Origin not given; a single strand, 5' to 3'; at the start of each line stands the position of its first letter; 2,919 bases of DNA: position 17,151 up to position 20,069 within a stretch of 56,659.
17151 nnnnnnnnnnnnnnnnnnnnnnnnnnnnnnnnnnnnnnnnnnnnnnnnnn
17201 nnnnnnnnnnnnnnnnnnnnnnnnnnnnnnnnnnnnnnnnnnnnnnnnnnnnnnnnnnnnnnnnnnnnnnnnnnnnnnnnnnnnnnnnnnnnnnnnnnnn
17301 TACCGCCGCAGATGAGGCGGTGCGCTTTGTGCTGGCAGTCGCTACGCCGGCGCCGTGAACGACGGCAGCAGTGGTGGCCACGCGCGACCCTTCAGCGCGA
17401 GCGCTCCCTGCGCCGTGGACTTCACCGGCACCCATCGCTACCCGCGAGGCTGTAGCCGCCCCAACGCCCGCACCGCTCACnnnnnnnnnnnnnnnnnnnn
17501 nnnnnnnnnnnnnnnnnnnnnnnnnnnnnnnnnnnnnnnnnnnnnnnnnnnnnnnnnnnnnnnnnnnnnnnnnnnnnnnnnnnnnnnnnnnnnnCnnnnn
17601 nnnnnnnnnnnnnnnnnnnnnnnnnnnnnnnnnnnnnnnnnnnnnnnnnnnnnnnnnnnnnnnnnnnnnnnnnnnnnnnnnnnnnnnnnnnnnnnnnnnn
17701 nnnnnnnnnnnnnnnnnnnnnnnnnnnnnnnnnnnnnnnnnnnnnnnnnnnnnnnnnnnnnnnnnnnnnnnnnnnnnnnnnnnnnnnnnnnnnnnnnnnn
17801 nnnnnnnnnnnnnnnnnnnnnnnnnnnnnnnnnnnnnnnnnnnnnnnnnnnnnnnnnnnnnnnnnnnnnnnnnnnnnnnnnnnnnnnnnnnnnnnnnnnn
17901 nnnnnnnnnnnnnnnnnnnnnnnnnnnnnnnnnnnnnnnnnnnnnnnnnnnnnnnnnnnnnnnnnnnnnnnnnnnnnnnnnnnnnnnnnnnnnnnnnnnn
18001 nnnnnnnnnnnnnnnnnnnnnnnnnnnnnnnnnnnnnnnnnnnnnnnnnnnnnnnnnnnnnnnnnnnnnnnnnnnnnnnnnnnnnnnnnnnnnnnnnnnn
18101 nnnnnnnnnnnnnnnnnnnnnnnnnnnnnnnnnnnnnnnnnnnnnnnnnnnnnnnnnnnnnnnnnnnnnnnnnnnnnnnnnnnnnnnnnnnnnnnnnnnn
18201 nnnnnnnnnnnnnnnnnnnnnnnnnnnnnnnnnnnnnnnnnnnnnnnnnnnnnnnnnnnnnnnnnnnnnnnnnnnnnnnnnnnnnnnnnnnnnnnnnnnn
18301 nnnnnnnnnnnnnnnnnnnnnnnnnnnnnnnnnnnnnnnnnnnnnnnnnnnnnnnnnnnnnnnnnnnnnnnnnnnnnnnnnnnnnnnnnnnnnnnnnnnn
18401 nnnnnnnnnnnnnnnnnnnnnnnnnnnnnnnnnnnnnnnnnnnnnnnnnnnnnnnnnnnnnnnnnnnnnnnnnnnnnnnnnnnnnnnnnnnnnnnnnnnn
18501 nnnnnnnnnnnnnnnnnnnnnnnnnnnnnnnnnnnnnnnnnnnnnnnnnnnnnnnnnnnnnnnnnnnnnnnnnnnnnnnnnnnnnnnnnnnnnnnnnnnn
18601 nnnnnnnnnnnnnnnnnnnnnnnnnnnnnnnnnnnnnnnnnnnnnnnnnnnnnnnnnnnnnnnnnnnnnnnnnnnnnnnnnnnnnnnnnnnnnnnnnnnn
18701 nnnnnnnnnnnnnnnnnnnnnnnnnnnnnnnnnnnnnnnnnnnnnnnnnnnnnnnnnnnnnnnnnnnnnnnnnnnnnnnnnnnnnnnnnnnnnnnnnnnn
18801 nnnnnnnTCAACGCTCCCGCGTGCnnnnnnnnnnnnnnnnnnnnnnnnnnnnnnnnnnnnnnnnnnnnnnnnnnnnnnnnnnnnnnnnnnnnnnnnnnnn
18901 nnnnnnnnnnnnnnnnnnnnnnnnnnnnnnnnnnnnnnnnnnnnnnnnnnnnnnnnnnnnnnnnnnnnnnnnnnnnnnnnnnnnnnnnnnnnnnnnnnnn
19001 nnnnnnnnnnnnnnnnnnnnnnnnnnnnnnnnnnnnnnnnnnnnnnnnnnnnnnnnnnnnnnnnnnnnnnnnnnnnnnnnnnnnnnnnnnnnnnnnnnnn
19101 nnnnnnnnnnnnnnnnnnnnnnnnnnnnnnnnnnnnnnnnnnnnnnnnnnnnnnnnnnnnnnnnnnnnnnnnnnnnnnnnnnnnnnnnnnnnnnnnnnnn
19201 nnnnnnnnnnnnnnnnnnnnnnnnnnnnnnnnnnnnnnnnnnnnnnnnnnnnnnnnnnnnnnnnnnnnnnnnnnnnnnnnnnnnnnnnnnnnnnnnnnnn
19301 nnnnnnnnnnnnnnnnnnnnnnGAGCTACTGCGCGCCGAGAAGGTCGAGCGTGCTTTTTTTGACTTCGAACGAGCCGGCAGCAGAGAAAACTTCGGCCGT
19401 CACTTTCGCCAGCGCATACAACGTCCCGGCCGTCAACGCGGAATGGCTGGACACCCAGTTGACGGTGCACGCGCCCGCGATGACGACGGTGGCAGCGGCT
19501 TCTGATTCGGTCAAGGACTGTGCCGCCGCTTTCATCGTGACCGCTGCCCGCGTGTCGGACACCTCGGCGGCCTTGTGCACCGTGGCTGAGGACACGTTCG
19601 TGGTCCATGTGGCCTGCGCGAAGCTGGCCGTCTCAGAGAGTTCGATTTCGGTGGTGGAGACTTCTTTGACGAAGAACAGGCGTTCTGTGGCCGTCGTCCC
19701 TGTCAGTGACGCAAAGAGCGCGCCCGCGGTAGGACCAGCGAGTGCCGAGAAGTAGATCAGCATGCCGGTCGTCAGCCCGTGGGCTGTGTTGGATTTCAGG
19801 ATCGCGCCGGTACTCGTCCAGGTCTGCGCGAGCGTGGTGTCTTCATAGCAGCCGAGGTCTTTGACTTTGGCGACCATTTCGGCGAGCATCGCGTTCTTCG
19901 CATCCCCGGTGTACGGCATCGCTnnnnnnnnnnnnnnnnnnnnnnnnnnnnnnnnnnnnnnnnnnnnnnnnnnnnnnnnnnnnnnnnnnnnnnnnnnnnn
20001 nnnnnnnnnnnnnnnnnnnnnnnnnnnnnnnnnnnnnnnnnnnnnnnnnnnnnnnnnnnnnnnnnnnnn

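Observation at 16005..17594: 529-aa virion-module protein built from about 15 tandem 20-residue HGAG repeats around a globular core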

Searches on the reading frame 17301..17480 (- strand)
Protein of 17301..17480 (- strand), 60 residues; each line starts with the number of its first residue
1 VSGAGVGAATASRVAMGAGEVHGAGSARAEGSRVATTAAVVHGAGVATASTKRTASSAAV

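Call 43: find_homologous_proteins(query=A2, max_evalue=0.01)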
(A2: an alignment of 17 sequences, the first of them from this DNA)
Query A2 (17 sequences): 8000 candidates shared short words with the query, none scored E <= 0.01.

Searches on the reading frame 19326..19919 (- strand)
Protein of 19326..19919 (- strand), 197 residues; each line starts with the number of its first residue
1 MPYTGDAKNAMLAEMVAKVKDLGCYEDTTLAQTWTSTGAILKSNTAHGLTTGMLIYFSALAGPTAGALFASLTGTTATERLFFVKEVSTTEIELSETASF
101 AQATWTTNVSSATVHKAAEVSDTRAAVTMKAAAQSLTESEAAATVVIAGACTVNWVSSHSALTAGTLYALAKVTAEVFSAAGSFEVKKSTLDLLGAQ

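Call 5: search_protein_families(library=pfam, proteins=[window:19326-19919:-], max_evalue=0.1)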
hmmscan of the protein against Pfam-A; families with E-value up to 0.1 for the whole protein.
window:19326-19919:- (197 aa): 0 families

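Call 6: search_protein_families(library=phrogs, proteins=[window:19326-19919:-], max_evalue=0.1)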
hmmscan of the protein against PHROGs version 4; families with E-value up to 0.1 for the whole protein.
window:19326-19919:- (197 aa): 0 families

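Call 125: search_protein_families(library=pfam, proteins=[window:19326-19919:-], max_evalue=5)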
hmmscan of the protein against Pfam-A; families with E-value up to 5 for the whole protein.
window:19326-19919:- (197 aa): 0 families
